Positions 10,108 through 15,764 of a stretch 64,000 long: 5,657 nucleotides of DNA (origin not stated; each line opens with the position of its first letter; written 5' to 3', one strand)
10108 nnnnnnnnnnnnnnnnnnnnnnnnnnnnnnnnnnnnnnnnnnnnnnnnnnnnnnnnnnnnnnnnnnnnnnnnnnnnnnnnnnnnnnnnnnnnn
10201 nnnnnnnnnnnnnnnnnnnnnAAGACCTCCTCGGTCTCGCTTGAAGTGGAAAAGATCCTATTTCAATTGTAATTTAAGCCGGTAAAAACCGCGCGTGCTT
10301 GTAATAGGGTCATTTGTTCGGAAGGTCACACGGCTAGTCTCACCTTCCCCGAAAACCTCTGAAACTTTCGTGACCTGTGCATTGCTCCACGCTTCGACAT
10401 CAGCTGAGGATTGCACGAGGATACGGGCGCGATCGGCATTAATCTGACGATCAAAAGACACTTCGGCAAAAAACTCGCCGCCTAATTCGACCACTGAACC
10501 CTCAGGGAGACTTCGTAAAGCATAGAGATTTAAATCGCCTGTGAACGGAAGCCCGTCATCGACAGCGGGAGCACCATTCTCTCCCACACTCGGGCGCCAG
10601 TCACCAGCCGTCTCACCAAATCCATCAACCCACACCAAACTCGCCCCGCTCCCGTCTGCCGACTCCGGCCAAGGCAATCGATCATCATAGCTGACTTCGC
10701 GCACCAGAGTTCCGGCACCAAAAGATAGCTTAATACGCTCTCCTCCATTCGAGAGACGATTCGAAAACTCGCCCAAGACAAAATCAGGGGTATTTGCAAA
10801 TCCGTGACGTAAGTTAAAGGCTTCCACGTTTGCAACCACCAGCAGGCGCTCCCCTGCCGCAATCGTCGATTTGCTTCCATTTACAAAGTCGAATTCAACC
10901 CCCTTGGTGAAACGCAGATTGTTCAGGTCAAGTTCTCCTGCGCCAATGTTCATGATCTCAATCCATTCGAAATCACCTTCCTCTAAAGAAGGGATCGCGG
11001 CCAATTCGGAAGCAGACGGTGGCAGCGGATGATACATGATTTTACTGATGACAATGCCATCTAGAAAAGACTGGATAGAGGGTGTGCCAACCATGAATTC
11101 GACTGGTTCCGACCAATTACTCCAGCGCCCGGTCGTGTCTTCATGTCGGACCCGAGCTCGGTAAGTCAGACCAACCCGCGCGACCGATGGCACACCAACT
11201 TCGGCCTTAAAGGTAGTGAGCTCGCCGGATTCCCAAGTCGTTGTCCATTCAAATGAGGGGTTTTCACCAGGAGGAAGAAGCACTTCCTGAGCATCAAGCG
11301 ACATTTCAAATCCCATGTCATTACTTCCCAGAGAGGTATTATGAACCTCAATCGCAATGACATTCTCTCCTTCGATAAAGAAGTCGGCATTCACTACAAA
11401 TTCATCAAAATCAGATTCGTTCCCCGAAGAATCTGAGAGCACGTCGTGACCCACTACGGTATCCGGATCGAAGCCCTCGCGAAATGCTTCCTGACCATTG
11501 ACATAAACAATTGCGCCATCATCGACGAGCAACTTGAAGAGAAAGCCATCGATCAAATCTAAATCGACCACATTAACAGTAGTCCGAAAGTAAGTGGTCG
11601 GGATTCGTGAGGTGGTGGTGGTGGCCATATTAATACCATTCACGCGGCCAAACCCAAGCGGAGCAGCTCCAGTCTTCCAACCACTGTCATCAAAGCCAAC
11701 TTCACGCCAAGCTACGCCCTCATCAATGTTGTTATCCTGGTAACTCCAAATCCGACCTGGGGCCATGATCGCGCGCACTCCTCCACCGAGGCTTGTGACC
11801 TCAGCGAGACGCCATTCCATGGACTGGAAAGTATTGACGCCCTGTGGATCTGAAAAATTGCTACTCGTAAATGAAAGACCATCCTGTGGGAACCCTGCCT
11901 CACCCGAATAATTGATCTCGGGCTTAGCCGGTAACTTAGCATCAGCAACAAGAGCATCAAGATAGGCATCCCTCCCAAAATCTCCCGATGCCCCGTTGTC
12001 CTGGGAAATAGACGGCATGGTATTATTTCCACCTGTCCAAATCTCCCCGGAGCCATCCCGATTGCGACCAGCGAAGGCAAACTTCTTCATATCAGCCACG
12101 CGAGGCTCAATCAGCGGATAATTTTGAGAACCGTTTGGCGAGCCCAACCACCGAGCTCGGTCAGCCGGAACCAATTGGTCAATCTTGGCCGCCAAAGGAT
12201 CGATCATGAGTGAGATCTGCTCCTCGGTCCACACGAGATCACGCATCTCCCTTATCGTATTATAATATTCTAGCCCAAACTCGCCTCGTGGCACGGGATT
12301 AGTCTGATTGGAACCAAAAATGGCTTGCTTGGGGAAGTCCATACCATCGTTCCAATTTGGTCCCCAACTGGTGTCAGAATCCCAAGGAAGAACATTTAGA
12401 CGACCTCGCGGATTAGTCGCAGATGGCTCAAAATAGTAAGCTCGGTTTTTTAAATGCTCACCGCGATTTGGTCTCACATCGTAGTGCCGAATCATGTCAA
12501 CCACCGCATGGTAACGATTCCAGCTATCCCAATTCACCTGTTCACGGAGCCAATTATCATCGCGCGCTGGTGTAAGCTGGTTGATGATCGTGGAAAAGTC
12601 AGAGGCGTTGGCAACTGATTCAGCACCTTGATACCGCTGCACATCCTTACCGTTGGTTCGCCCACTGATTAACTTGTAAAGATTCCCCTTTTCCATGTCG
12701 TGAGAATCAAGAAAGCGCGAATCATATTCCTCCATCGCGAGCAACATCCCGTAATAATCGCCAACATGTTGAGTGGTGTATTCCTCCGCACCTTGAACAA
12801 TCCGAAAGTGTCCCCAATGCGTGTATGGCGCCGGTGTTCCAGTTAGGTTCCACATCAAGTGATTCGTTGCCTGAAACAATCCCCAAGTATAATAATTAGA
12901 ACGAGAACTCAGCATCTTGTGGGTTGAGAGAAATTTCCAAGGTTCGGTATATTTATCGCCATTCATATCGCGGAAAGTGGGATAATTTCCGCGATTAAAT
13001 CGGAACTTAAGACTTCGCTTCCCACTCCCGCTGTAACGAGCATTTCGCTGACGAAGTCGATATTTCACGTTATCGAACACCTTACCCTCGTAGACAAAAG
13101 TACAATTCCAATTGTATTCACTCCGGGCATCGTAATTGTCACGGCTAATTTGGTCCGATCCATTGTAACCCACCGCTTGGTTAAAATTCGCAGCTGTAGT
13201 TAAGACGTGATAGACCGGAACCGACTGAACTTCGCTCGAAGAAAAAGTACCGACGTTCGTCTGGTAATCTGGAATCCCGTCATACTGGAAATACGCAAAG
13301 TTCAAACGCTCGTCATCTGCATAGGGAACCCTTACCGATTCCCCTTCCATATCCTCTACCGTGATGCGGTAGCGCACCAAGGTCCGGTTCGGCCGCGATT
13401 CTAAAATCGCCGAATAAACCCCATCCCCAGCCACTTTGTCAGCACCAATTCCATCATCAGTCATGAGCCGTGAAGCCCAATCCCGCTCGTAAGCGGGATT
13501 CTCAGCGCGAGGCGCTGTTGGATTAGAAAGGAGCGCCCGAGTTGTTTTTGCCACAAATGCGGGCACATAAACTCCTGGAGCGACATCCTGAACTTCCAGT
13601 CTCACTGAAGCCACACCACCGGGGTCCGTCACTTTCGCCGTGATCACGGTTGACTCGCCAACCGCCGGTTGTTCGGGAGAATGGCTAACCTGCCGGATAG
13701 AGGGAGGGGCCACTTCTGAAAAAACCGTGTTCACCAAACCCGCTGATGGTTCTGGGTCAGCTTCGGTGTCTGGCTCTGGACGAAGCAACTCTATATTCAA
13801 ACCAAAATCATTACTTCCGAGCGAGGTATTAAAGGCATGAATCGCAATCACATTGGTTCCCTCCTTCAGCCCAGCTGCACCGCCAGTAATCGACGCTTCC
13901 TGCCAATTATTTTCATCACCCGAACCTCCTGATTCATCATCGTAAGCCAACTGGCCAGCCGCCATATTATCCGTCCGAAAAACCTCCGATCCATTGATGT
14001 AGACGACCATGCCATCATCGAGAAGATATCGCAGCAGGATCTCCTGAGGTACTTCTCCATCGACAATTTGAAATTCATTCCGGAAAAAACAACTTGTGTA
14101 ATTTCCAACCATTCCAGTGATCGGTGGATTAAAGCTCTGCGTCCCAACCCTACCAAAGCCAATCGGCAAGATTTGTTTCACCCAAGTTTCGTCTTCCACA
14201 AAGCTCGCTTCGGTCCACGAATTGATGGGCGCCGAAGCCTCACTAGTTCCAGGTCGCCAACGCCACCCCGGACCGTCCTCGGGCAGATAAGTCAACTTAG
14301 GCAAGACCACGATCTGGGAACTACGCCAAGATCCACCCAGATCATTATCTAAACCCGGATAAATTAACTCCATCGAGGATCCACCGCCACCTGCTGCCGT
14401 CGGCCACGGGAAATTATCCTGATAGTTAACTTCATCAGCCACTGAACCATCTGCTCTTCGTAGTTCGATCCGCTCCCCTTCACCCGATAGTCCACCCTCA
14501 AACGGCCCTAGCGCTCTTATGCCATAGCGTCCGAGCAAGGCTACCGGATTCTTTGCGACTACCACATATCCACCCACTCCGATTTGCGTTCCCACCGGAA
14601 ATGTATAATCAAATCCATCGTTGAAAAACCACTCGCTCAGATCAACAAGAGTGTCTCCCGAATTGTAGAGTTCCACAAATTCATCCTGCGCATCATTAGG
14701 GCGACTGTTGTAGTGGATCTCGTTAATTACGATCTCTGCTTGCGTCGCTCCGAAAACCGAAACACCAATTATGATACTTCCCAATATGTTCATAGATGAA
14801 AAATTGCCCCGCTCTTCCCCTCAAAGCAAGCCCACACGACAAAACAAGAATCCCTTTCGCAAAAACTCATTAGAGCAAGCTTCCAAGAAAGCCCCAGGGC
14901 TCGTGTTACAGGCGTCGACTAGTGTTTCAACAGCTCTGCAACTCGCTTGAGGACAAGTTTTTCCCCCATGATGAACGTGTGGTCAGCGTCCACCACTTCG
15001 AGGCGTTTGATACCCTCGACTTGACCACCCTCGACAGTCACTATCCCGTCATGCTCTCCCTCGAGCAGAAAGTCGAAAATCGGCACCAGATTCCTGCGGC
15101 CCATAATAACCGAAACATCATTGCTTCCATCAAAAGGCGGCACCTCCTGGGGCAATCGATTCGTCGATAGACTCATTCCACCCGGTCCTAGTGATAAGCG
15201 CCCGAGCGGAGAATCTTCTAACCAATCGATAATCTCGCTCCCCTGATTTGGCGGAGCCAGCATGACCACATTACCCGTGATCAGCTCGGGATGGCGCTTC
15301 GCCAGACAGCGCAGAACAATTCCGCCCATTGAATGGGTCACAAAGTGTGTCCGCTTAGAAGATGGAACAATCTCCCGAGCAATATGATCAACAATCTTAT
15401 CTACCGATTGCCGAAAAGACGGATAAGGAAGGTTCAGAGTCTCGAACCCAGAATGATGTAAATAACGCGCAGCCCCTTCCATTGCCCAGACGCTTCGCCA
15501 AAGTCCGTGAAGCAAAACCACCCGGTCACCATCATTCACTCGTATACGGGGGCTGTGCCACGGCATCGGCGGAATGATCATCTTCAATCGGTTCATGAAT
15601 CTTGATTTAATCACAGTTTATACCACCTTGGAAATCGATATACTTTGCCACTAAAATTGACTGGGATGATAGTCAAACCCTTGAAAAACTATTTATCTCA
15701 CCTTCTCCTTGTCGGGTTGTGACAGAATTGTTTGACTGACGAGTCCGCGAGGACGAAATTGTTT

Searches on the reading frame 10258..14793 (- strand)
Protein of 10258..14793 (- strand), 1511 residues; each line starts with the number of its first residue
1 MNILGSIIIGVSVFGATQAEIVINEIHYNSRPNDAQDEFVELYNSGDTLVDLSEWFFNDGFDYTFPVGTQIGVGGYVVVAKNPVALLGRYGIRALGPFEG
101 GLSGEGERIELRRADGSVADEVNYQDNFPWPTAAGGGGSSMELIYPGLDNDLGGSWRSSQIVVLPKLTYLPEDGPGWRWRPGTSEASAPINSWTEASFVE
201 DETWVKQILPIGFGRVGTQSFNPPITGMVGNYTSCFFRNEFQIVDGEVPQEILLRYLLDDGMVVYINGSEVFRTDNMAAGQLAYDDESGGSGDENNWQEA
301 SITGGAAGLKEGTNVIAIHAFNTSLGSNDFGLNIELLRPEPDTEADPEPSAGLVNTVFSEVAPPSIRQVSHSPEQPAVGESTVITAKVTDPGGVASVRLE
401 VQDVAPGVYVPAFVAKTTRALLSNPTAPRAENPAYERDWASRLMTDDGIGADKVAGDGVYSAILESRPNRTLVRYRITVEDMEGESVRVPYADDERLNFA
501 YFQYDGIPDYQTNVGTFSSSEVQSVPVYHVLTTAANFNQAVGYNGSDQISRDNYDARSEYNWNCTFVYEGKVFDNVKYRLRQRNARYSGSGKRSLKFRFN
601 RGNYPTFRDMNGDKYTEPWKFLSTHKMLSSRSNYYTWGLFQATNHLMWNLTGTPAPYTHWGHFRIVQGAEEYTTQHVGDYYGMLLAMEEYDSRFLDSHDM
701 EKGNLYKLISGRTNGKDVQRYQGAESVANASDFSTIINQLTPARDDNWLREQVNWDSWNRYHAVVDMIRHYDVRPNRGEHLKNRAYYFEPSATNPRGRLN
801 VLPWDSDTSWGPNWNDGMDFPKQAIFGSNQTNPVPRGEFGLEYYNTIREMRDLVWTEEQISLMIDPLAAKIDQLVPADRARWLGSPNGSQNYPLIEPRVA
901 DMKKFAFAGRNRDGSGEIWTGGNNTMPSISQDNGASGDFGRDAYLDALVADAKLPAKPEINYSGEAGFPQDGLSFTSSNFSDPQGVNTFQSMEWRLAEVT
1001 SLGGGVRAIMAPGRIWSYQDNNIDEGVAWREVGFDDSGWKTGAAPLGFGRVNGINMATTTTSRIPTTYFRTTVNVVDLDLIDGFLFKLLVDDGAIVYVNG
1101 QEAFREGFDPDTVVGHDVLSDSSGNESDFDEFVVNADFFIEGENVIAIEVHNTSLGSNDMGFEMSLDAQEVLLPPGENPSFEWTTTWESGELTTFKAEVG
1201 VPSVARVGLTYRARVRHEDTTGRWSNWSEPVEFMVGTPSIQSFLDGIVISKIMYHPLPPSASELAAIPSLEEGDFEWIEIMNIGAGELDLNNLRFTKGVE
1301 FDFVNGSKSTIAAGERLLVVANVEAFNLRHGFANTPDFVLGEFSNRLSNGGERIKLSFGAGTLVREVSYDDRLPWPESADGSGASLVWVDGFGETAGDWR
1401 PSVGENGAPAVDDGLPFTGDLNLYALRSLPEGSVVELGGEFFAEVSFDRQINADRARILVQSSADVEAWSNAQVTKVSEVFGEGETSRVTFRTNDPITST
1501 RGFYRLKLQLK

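Call 63: search_protein_families(library=pfam, max_evalue=0.00001, proteins=[window:10258-14793:-])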
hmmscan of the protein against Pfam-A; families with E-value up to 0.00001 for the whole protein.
window:10258-14793:- (1511 aa): 2 families
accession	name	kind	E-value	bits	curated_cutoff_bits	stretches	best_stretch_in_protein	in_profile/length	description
PF00932.25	LTD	-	4.1e-29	101.6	34.3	2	17-125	4-108/109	Lamin Tail Domain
PF08757.17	CotH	-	1.9e-14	54.4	23.8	1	675-886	77-299/322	CotH kinase protein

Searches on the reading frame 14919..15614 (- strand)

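Call 63: search_protein_families(library=pfam, max_evalue=0.00001, proteins=[window:14919-15614:-])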
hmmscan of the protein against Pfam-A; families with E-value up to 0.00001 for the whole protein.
window:14919-15614:- (231 aa): 1 family
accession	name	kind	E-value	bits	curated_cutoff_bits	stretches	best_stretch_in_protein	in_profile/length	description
PF12697.13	Abhydrolase_6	-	1.6e-06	29.4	26.3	1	32-140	1-94/217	Alpha/beta hydrolase family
